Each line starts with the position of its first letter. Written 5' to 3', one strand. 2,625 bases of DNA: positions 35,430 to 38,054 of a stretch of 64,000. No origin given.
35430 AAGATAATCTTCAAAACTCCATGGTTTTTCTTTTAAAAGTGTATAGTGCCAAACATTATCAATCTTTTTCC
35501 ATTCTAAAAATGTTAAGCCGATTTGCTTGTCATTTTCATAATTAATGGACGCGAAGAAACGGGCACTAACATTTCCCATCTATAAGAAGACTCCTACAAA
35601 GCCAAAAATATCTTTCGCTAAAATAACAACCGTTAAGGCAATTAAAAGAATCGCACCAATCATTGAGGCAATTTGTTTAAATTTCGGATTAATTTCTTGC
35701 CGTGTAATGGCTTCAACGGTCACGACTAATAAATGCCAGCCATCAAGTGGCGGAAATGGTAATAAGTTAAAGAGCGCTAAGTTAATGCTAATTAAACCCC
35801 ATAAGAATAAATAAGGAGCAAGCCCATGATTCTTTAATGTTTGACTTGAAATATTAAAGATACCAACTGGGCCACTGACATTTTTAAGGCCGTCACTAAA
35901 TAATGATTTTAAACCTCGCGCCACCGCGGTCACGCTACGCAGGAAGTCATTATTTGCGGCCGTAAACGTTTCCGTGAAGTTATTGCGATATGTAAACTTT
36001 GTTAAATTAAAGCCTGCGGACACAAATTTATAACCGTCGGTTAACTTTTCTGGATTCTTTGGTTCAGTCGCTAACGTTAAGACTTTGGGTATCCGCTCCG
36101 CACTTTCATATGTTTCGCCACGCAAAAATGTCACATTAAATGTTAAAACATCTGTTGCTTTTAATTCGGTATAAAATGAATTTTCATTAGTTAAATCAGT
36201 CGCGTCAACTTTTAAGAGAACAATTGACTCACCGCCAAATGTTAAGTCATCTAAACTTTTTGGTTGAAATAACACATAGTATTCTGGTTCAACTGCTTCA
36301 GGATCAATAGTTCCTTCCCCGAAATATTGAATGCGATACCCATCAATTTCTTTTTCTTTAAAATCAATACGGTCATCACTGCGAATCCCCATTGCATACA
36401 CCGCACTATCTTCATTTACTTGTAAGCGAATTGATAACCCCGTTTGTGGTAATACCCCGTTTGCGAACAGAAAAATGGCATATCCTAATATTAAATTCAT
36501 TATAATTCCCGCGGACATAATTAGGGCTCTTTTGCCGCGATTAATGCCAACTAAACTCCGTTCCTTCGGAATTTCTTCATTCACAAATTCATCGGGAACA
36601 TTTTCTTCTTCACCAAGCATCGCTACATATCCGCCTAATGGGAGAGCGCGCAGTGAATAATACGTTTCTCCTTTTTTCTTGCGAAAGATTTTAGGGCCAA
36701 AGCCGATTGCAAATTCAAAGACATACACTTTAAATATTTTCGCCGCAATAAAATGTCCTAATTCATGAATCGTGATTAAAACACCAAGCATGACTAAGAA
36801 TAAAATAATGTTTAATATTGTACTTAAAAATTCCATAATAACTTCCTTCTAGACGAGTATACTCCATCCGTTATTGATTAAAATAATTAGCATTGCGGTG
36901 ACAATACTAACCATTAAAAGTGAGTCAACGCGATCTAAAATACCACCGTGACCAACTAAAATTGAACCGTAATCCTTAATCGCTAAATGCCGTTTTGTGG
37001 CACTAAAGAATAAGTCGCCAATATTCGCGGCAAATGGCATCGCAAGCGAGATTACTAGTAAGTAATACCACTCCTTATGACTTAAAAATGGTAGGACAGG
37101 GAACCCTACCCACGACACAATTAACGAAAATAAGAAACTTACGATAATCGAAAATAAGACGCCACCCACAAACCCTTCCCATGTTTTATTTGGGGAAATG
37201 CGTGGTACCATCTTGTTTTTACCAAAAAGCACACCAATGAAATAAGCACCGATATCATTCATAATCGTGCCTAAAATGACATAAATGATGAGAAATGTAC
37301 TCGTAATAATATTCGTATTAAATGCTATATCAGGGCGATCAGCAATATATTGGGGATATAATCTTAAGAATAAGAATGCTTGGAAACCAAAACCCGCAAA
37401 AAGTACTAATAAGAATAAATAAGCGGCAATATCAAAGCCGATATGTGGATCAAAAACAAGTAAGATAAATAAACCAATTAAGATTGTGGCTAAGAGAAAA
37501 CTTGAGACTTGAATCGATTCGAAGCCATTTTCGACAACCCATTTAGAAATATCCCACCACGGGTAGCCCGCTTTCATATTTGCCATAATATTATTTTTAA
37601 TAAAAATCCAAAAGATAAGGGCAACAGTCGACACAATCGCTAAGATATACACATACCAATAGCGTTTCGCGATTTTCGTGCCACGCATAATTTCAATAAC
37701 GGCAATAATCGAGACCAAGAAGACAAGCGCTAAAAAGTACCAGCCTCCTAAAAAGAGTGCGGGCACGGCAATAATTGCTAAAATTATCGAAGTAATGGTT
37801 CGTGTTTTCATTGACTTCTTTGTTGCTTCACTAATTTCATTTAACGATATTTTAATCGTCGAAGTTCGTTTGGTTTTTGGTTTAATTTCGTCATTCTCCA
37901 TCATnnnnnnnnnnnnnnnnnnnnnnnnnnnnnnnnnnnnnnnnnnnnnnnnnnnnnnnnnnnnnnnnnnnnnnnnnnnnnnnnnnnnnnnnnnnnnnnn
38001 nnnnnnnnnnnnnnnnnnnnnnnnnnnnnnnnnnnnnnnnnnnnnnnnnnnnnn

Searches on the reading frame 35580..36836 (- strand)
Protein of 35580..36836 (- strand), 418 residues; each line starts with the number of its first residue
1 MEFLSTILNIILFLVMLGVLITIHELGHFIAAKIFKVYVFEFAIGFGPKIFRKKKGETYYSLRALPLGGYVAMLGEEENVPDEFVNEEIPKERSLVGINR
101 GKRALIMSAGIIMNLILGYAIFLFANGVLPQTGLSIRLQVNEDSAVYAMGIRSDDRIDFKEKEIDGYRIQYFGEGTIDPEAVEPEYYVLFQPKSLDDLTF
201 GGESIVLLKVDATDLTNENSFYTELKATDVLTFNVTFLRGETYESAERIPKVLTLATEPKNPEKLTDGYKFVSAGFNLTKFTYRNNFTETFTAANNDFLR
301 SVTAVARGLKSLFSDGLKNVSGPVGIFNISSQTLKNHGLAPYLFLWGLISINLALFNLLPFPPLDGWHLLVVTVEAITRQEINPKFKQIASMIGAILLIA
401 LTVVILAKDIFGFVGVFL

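Call 58: search_protein_families(library=pfam, proteins=[window:35580-36836:-], max_evalue=0.00001)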
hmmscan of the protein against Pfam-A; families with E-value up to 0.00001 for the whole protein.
window:35580-36836:- (418 aa): 1 family
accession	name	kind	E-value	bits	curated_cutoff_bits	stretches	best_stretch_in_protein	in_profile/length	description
PF02163.28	Peptidase_M50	-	6.1e-57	192.9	27.2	1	13-401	2-221/221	Peptidase family M50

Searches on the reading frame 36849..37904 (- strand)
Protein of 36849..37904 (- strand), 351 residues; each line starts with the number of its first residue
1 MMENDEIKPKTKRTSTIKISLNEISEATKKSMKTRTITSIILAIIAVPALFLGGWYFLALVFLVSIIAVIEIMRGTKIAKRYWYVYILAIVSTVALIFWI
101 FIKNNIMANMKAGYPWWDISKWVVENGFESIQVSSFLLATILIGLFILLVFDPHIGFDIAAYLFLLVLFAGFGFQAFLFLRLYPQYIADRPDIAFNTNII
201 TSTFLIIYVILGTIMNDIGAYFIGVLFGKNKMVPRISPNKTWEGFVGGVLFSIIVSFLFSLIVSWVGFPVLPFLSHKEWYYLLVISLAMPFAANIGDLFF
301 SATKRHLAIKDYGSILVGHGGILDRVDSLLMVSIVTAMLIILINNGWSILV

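Call 58: search_protein_families(library=pfam, proteins=[window:36849-37904:-], max_evalue=0.00001)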
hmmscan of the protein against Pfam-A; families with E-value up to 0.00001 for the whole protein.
window:36849-37904:- (351 aa): 1 family
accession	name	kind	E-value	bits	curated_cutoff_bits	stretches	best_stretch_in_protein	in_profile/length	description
PF01148.25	CTP_transf_1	-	6.5e-51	174.1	24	1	33-340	1-261/264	Cytidylyltransferase family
